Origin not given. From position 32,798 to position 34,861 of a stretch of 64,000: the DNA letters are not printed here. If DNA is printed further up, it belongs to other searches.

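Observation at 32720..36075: SIR2-HerA antiphage defence pair with a trailing KTSC-domain gene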

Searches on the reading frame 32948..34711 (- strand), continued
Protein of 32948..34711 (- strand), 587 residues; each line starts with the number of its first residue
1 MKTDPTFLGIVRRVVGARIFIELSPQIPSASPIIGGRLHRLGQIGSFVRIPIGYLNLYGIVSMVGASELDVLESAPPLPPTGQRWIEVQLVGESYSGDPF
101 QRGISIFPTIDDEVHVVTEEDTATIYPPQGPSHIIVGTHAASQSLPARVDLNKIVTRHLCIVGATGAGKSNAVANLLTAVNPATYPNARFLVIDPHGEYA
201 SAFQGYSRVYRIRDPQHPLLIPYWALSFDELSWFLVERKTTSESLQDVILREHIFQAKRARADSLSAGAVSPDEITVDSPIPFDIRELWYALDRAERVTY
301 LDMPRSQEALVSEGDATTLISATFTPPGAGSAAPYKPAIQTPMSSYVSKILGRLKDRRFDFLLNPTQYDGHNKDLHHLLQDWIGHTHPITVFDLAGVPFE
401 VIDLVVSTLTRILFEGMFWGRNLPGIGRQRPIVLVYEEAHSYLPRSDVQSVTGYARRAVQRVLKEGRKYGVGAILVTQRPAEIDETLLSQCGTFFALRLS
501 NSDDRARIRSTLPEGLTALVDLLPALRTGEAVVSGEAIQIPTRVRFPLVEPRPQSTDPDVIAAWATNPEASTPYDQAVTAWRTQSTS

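Call 71: predict_structure(alignment_id=A1)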
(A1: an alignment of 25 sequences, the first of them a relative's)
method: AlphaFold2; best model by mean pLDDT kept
length: 587 residues; sequences in the alignment: 25
mean_pLDDT: 76.2   pTM: 0.74
mean pLDDT of the five models: 76.2, 75.7, 70.9, 69.1, 65.9
residues with pLDDT >= 90: 121; 70-90: 285; 50-70: 136; < 50: 45
segments of 3 or more residues with pLDDT < 50: 69-74, 80-82, 335-337, 420-428, 448-450, 544-559
pLDDT, mean of each block of 10 residues (from residue 1): 72 87 72 62 75 88 66 49 75 82 83 83 70 67 64 73 65 76 76 84 83 90 91 89 88 94 82 90 93 86 68 91 74 51 88 93 87 89 86 90 92 73 43 85 64 82 76 85 81 72 78 66 65 63 43 41 66 80 69
secondary structure, 60 per line:
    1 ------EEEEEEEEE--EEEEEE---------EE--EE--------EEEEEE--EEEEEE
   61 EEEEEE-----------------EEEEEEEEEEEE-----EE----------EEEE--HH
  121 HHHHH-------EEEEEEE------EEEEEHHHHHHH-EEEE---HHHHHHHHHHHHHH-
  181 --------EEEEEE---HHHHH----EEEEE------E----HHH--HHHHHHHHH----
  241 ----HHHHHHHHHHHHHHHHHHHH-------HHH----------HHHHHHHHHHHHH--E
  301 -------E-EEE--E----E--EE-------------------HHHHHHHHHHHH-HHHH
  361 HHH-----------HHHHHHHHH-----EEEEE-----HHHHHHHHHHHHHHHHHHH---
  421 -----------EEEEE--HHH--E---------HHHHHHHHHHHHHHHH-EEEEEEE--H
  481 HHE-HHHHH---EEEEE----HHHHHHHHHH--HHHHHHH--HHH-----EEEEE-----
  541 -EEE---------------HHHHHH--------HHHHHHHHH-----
elements in order: E7-15 E18-23 E47-52 E55-66 E84-95 E113-116 H119-125 E133-139 E146-150 H151-157 E159-162 H166-179 E189-194 H198-202 E207-211 H228-236 H245-264 H285-297 E310-312 H344-355 H357-363 H375-383 E389-393 H399-417 E432-436 H454-469 E471-477 H485-489 E493-497 H502-511 H514-520 E531-535 E542-544 H560-565 H574-582

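Call 72: search_dna_similar(query=P0121, collection=phages, mode=protein, max_evalue=0.001, max_rows=25)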
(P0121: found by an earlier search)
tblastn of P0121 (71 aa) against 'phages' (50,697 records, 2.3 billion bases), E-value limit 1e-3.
Records with a match: 16; places in all: 16; records where one place covers at least 80% of the query: 14.
Best place of each record, by identity: <60% 16.
By first word of the organism name: Burkholderia 5; Caulobacter 2; Riemerella 2; Shewanella 2; Colwellia 2; Providencia 1; Acetoanaerobium 1; Flavonifractor 1.
By host as written in the record: Caulobacter crescentus 2; Riemerella anatipestifer 2; Burkholderia gladioli 2; - 2; Burkholderia sp. 2; Colwellia psychrerythaea strain 34H 2; Providencia stuartii 1; Acetoanaerobium noterae DSL2 1; and 2 more.
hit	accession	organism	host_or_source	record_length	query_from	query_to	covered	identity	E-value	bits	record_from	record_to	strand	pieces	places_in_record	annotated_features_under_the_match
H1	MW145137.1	Providencia phage PSTNGR2lys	Providencia stuartii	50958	1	71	100%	59.2%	6e-22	92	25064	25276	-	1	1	hypothetical protein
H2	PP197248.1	Acetoanaerobium phage ANDSL2_ph1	Acetoanaerobium noterae DSL2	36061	1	62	87%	50.0%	3e-11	62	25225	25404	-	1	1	hypothetical protein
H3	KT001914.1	Caulobacter phage Seuss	Caulobacter crescentus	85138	1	63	89%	47.6%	3e-12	65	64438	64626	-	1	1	hypothetical protein (x2)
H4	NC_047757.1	Caulobacter phage Seuss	Caulobacter crescentus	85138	1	63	89%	47.6%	3e-12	65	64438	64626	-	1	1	hypothetical protein (x2)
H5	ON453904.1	Flavonifractor phage Chenonceau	Flavonifractor plautii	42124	5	70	93%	42.4%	5e-8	53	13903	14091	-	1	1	hypothetical protein | Lar-like restriction alleviation protein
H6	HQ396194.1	Riemerella phage RAP44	Riemerella anatipestifer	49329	2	61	85%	45.0%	2e-8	54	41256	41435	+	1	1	hypothetical protein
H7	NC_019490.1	Riemerella phage RAP44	Riemerella anatipestifer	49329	2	61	85%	45.0%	2e-8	54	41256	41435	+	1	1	hypothetical protein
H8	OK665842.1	Burkholderia phage BgManors32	Burkholderia gladioli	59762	1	70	99%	34.6%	7e-4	41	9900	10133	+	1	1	hypothetical protein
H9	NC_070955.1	Burkholderia phage BgManors32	Burkholderia gladioli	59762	1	70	99%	34.6%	7e-4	41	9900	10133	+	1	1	hypothetical protein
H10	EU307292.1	Burkholderia phage Bups phi1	Burkholderia pseudomallei NCTC 13178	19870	1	70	99%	33.3%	2e-4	43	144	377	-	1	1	hypothetical protein (x2)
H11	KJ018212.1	Shewanella sp. phage 1/41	Baltic Sea ice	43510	1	61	86%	37.7%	5e-7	50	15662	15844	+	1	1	KTSC domain-containing protein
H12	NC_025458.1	Shewanella sp. phage 1/41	Baltic Sea ice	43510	1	61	86%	37.7%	5e-7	50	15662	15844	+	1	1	KTSC domain-containing protein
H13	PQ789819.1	Burkholderia phage vB_E192a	Burkholderia sp.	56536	1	70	99%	32.1%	3e-4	42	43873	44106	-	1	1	hypothetical protein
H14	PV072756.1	Burkholderia phage vB_PL1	Burkholderia sp.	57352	1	70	99%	32.1%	3e-4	42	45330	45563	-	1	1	hypothetical protein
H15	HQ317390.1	Colwellia phage 9A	Colwellia psychrerythaea strain 34H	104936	8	61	76%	38.9%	3e-4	42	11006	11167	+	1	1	hypothetical protein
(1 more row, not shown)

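Call 73: search_dna_similar(query=P0121, collection=plasmids, mode=protein, max_evalue=0.001, max_rows=25)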
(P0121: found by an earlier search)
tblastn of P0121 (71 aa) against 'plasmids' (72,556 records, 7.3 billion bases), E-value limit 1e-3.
Records with a match: 69; places in all: 72; records where one place covers at least 80% of the query: 67.
Best place of each record, by identity: <60% 69.
By first word of the organism name: Halorussus 8; Bacillus 7; Rhizobium 4; Klebsiella 4; Sulfitobacter 3; Deinococcus 3; Streptomyces 3; Nostoc 2; Bradyrhizobium 2; Halomarina 2; and 31 more.
By predicted mobility (MOB-suite, as given by PLSDB): non-mobilizable 53; mobilizable 8; conjugative 8.
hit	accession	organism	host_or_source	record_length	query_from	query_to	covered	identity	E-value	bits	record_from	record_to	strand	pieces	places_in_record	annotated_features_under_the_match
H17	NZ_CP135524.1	Halomontanus rarus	Salt lake,Salt lake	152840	1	70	99%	55.7%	2e-17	81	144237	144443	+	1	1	KTSC domain-containing protein | hypothetical protein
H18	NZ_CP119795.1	Haloarcula sp. SYNS111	cell culture,sediment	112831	1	70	99%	55.7%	8e-15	74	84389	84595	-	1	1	KTSC domain-containing protein | ThiF family adenylyltransferase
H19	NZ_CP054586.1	Halorubrum sp. CBA1229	solar salt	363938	1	70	99%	54.3%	7e-15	74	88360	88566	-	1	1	KTSC domain-containing protein | ThiF family adenylyltransferase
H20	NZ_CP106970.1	Haloferax alexandrinus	-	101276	1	70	99%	54.3%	8e-15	73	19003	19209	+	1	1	KTSC domain-containing protein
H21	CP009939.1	Bacillus cereus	Homo sapiens,Human clinical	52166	1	71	100%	53.5%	2e-17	81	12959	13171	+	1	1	KTSC domain protein | hypothetical protein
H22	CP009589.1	Bacillus cereus G9241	Human clinical sample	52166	1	71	100%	53.5%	2e-17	81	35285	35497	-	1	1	KTSC domain protein | hypothetical protein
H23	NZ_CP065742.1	Bacillus tropicus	-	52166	1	71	100%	53.5%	2e-17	81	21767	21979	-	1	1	KTSC domain-containing protein | BC1881 family protein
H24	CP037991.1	Bacillus mycoides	soil core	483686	1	71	100%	53.5%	1e-16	79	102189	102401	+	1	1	KTSC domain-containing protein | BC1881 family protein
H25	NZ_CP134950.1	Halobaculum sp. XH14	cell culture,sediment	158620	1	67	94%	55.2%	3e-14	72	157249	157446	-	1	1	KTSC domain-containing protein | hypothetical protein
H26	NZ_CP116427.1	Sulfitobacter faviae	Hexacorallia,culture,Cold water coral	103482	1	70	99%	52.9%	4e-15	74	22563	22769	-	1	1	KTSC domain-containing protein | ATP-binding protein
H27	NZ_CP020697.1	Sulfitobacter sp. D7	calanoid copepod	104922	1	70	99%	52.9%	4e-15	74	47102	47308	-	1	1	KTSC domain-containing protein | ATP-binding protein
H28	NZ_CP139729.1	Sulfitobacter faviae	Bacterial Culture,hydrothermal vent ...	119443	1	70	99%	52.9%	4e-15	74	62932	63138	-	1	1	KTSC domain-containing protein | ATP-binding protein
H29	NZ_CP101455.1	Halorarius litoreus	cell culture,saline-alkali soil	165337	1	70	99%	52.9%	4e-13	69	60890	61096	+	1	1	KTSC domain-containing protein | ThiF family adenylyltransferase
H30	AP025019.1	Calothrix sp. PCC 7716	-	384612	1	69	97%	52.2%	7e-12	65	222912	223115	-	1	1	none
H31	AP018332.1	Nostoc commune HK-02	-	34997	1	71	100%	50.7%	2e-12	67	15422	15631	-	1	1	lysS_2: lysyl-tRNA synthetase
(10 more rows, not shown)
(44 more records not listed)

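Call 74: get_annotated_region(hit=H26, flank=5000)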
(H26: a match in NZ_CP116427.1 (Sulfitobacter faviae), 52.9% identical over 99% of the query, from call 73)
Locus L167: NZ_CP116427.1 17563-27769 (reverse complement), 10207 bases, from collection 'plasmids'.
description: Sulfitobacter faviae strain SCSIO W_1865 plasmid unnamed4, complete sequence
organism: Sulfitobacter faviae (NCBI taxid 1775881)
taxonomy: Bacteria; Pseudomonadota; Alphaproteobacteria; Rhodobacterales; Roseobacteraceae; Sulfitobacter; Sulfitobacter faviae
host: -; source: Hexacorallia,culture,Cold water coral; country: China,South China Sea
typing (MOB-suite, as given by PLSDB): mobilizable; replicon rep_cluster_392,rep_cluster_517; relaxase MOBP
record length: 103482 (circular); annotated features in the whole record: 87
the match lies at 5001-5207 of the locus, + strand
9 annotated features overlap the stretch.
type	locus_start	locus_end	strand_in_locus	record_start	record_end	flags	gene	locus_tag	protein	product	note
CDS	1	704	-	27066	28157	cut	-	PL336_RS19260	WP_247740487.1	exonuclease SbcCD subunit D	-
CDS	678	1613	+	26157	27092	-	-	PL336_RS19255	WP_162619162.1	WYL domain-containing protein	-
CDS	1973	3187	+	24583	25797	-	-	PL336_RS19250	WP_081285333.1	SIR2 family protein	-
CDS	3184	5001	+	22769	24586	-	-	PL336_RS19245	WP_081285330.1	ATP-binding protein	-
CDS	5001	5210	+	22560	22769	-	-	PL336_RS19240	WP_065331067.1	KTSC domain-containing protein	-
CDS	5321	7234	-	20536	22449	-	-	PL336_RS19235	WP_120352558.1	type IV secretory system conjugative DNA transfer family protein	-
CDS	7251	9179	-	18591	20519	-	-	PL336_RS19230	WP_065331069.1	relaxase/mobilization nuclease domain-containing protein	-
CDS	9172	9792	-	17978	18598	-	-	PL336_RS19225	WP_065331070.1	helix-turn-helix domain-containing protein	-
CDS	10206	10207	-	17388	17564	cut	-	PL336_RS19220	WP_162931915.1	hypothetical protein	-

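Call 75: get_annotated_region(hit=H1, flank=4000)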
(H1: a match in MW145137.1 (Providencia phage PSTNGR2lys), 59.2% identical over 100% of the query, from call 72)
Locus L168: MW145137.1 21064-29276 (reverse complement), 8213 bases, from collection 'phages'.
description: Providencia phage PSTNGR2lys, complete genome.
organism: Providencia phage PSTNGR2lys (NCBI taxid 2783543)
taxonomy: Viruses; Duplodnaviria; Heunggongvirae; Uroviricota; Caudoviricetes
host: Providencia stuartii; source: sewage sample; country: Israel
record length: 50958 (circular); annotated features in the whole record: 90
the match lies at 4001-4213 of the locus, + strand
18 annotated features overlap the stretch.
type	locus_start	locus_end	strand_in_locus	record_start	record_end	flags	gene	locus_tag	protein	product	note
CDS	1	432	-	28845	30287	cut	-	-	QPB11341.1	hypothetical protein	FIG00554000: hypothetical protein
CDS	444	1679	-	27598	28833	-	-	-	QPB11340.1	terminase large subunit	-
CDS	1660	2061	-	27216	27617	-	-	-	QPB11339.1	hypothetical protein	-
CDS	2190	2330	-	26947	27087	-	-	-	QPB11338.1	hypothetical protein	-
CDS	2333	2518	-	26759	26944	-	-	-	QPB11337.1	hypothetical protein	-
CDS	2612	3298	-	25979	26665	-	-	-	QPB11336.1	hypothetical protein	-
CDS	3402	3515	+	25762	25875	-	-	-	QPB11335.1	hypothetical protein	-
CDS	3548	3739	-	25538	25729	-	-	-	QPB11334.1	hypothetical protein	-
CDS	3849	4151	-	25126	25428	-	-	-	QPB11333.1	hypothetical protein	-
CDS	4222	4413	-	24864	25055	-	-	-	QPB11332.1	hypothetical protein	-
CDS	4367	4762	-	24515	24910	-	-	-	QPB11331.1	hypothetical protein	-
CDS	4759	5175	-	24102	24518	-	-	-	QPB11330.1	hypothetical protein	-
CDS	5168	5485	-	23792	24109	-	-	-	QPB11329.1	holin/antiholin component S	-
CDS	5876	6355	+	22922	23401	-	-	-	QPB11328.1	hypothetical protein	-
CDS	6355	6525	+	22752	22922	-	-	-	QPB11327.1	hypothetical protein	-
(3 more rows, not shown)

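Call 79: search_protein_families(library=pfam, proteins=[L088:5239-6024:+, L088:6021-6818:+, L088:2214-4559:-, L087:191-1177:+, L087:1701-2372:+, L087:2369-3166:+, L157:5222-6253:+, L082:5212-6240:+], max_evalue=0.001)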
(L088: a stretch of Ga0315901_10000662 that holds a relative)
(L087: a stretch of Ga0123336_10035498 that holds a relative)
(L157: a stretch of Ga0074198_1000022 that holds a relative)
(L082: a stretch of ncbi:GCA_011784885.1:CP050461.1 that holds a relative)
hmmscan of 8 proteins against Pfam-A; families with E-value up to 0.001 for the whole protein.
L088:5239-6024:+ (261 aa): 1 family
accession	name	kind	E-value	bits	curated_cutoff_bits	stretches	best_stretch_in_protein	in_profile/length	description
PF18144.7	SMODS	-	5.7e-40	137.7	26.5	1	1-158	1-164/164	Second Messenger Oligonucleotide or Dinucleotide Synthetase domain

L088:6021-6818:+ (265 aa): 0 families

L088:2214-4559:- (781 aa): 3 families
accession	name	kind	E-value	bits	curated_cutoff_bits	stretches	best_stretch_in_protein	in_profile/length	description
PF00122.25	E1-E2_ATPase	-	4.3e-50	170.2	28.1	1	236-438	2-180/181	E1-E2 ATPase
PF00702.32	Hydrolase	-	1.3e-32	114.2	26.4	1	456-670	2-190/191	haloacid dehalogenase-like hydrolase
PF00403.32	HMA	-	9.1e-15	55.2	24.8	1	18-78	1-61/62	Heavy-metal-associated domain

L087:191-1177:+ (328 aa): 1 family
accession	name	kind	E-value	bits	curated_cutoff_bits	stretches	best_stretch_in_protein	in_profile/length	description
PF18928.5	DUF5677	-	3.9e-10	40.5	27.1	1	75-207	31-158/166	Family of unknown function (DUF5677)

L087:1701-2372:+ (223 aa): 1 family
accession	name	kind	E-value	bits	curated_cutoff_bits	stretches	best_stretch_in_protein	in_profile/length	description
PF18144.7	SMODS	-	2.1e-28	100.1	26.5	1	4-120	45-164/164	Second Messenger Oligonucleotide or Dinucleotide Synthetase domain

L087:2369-3166:+ (265 aa): 0 families

L157:5222-6253:+ (343 aa): 0 families

L082:5212-6240:+ (342 aa): 0 families
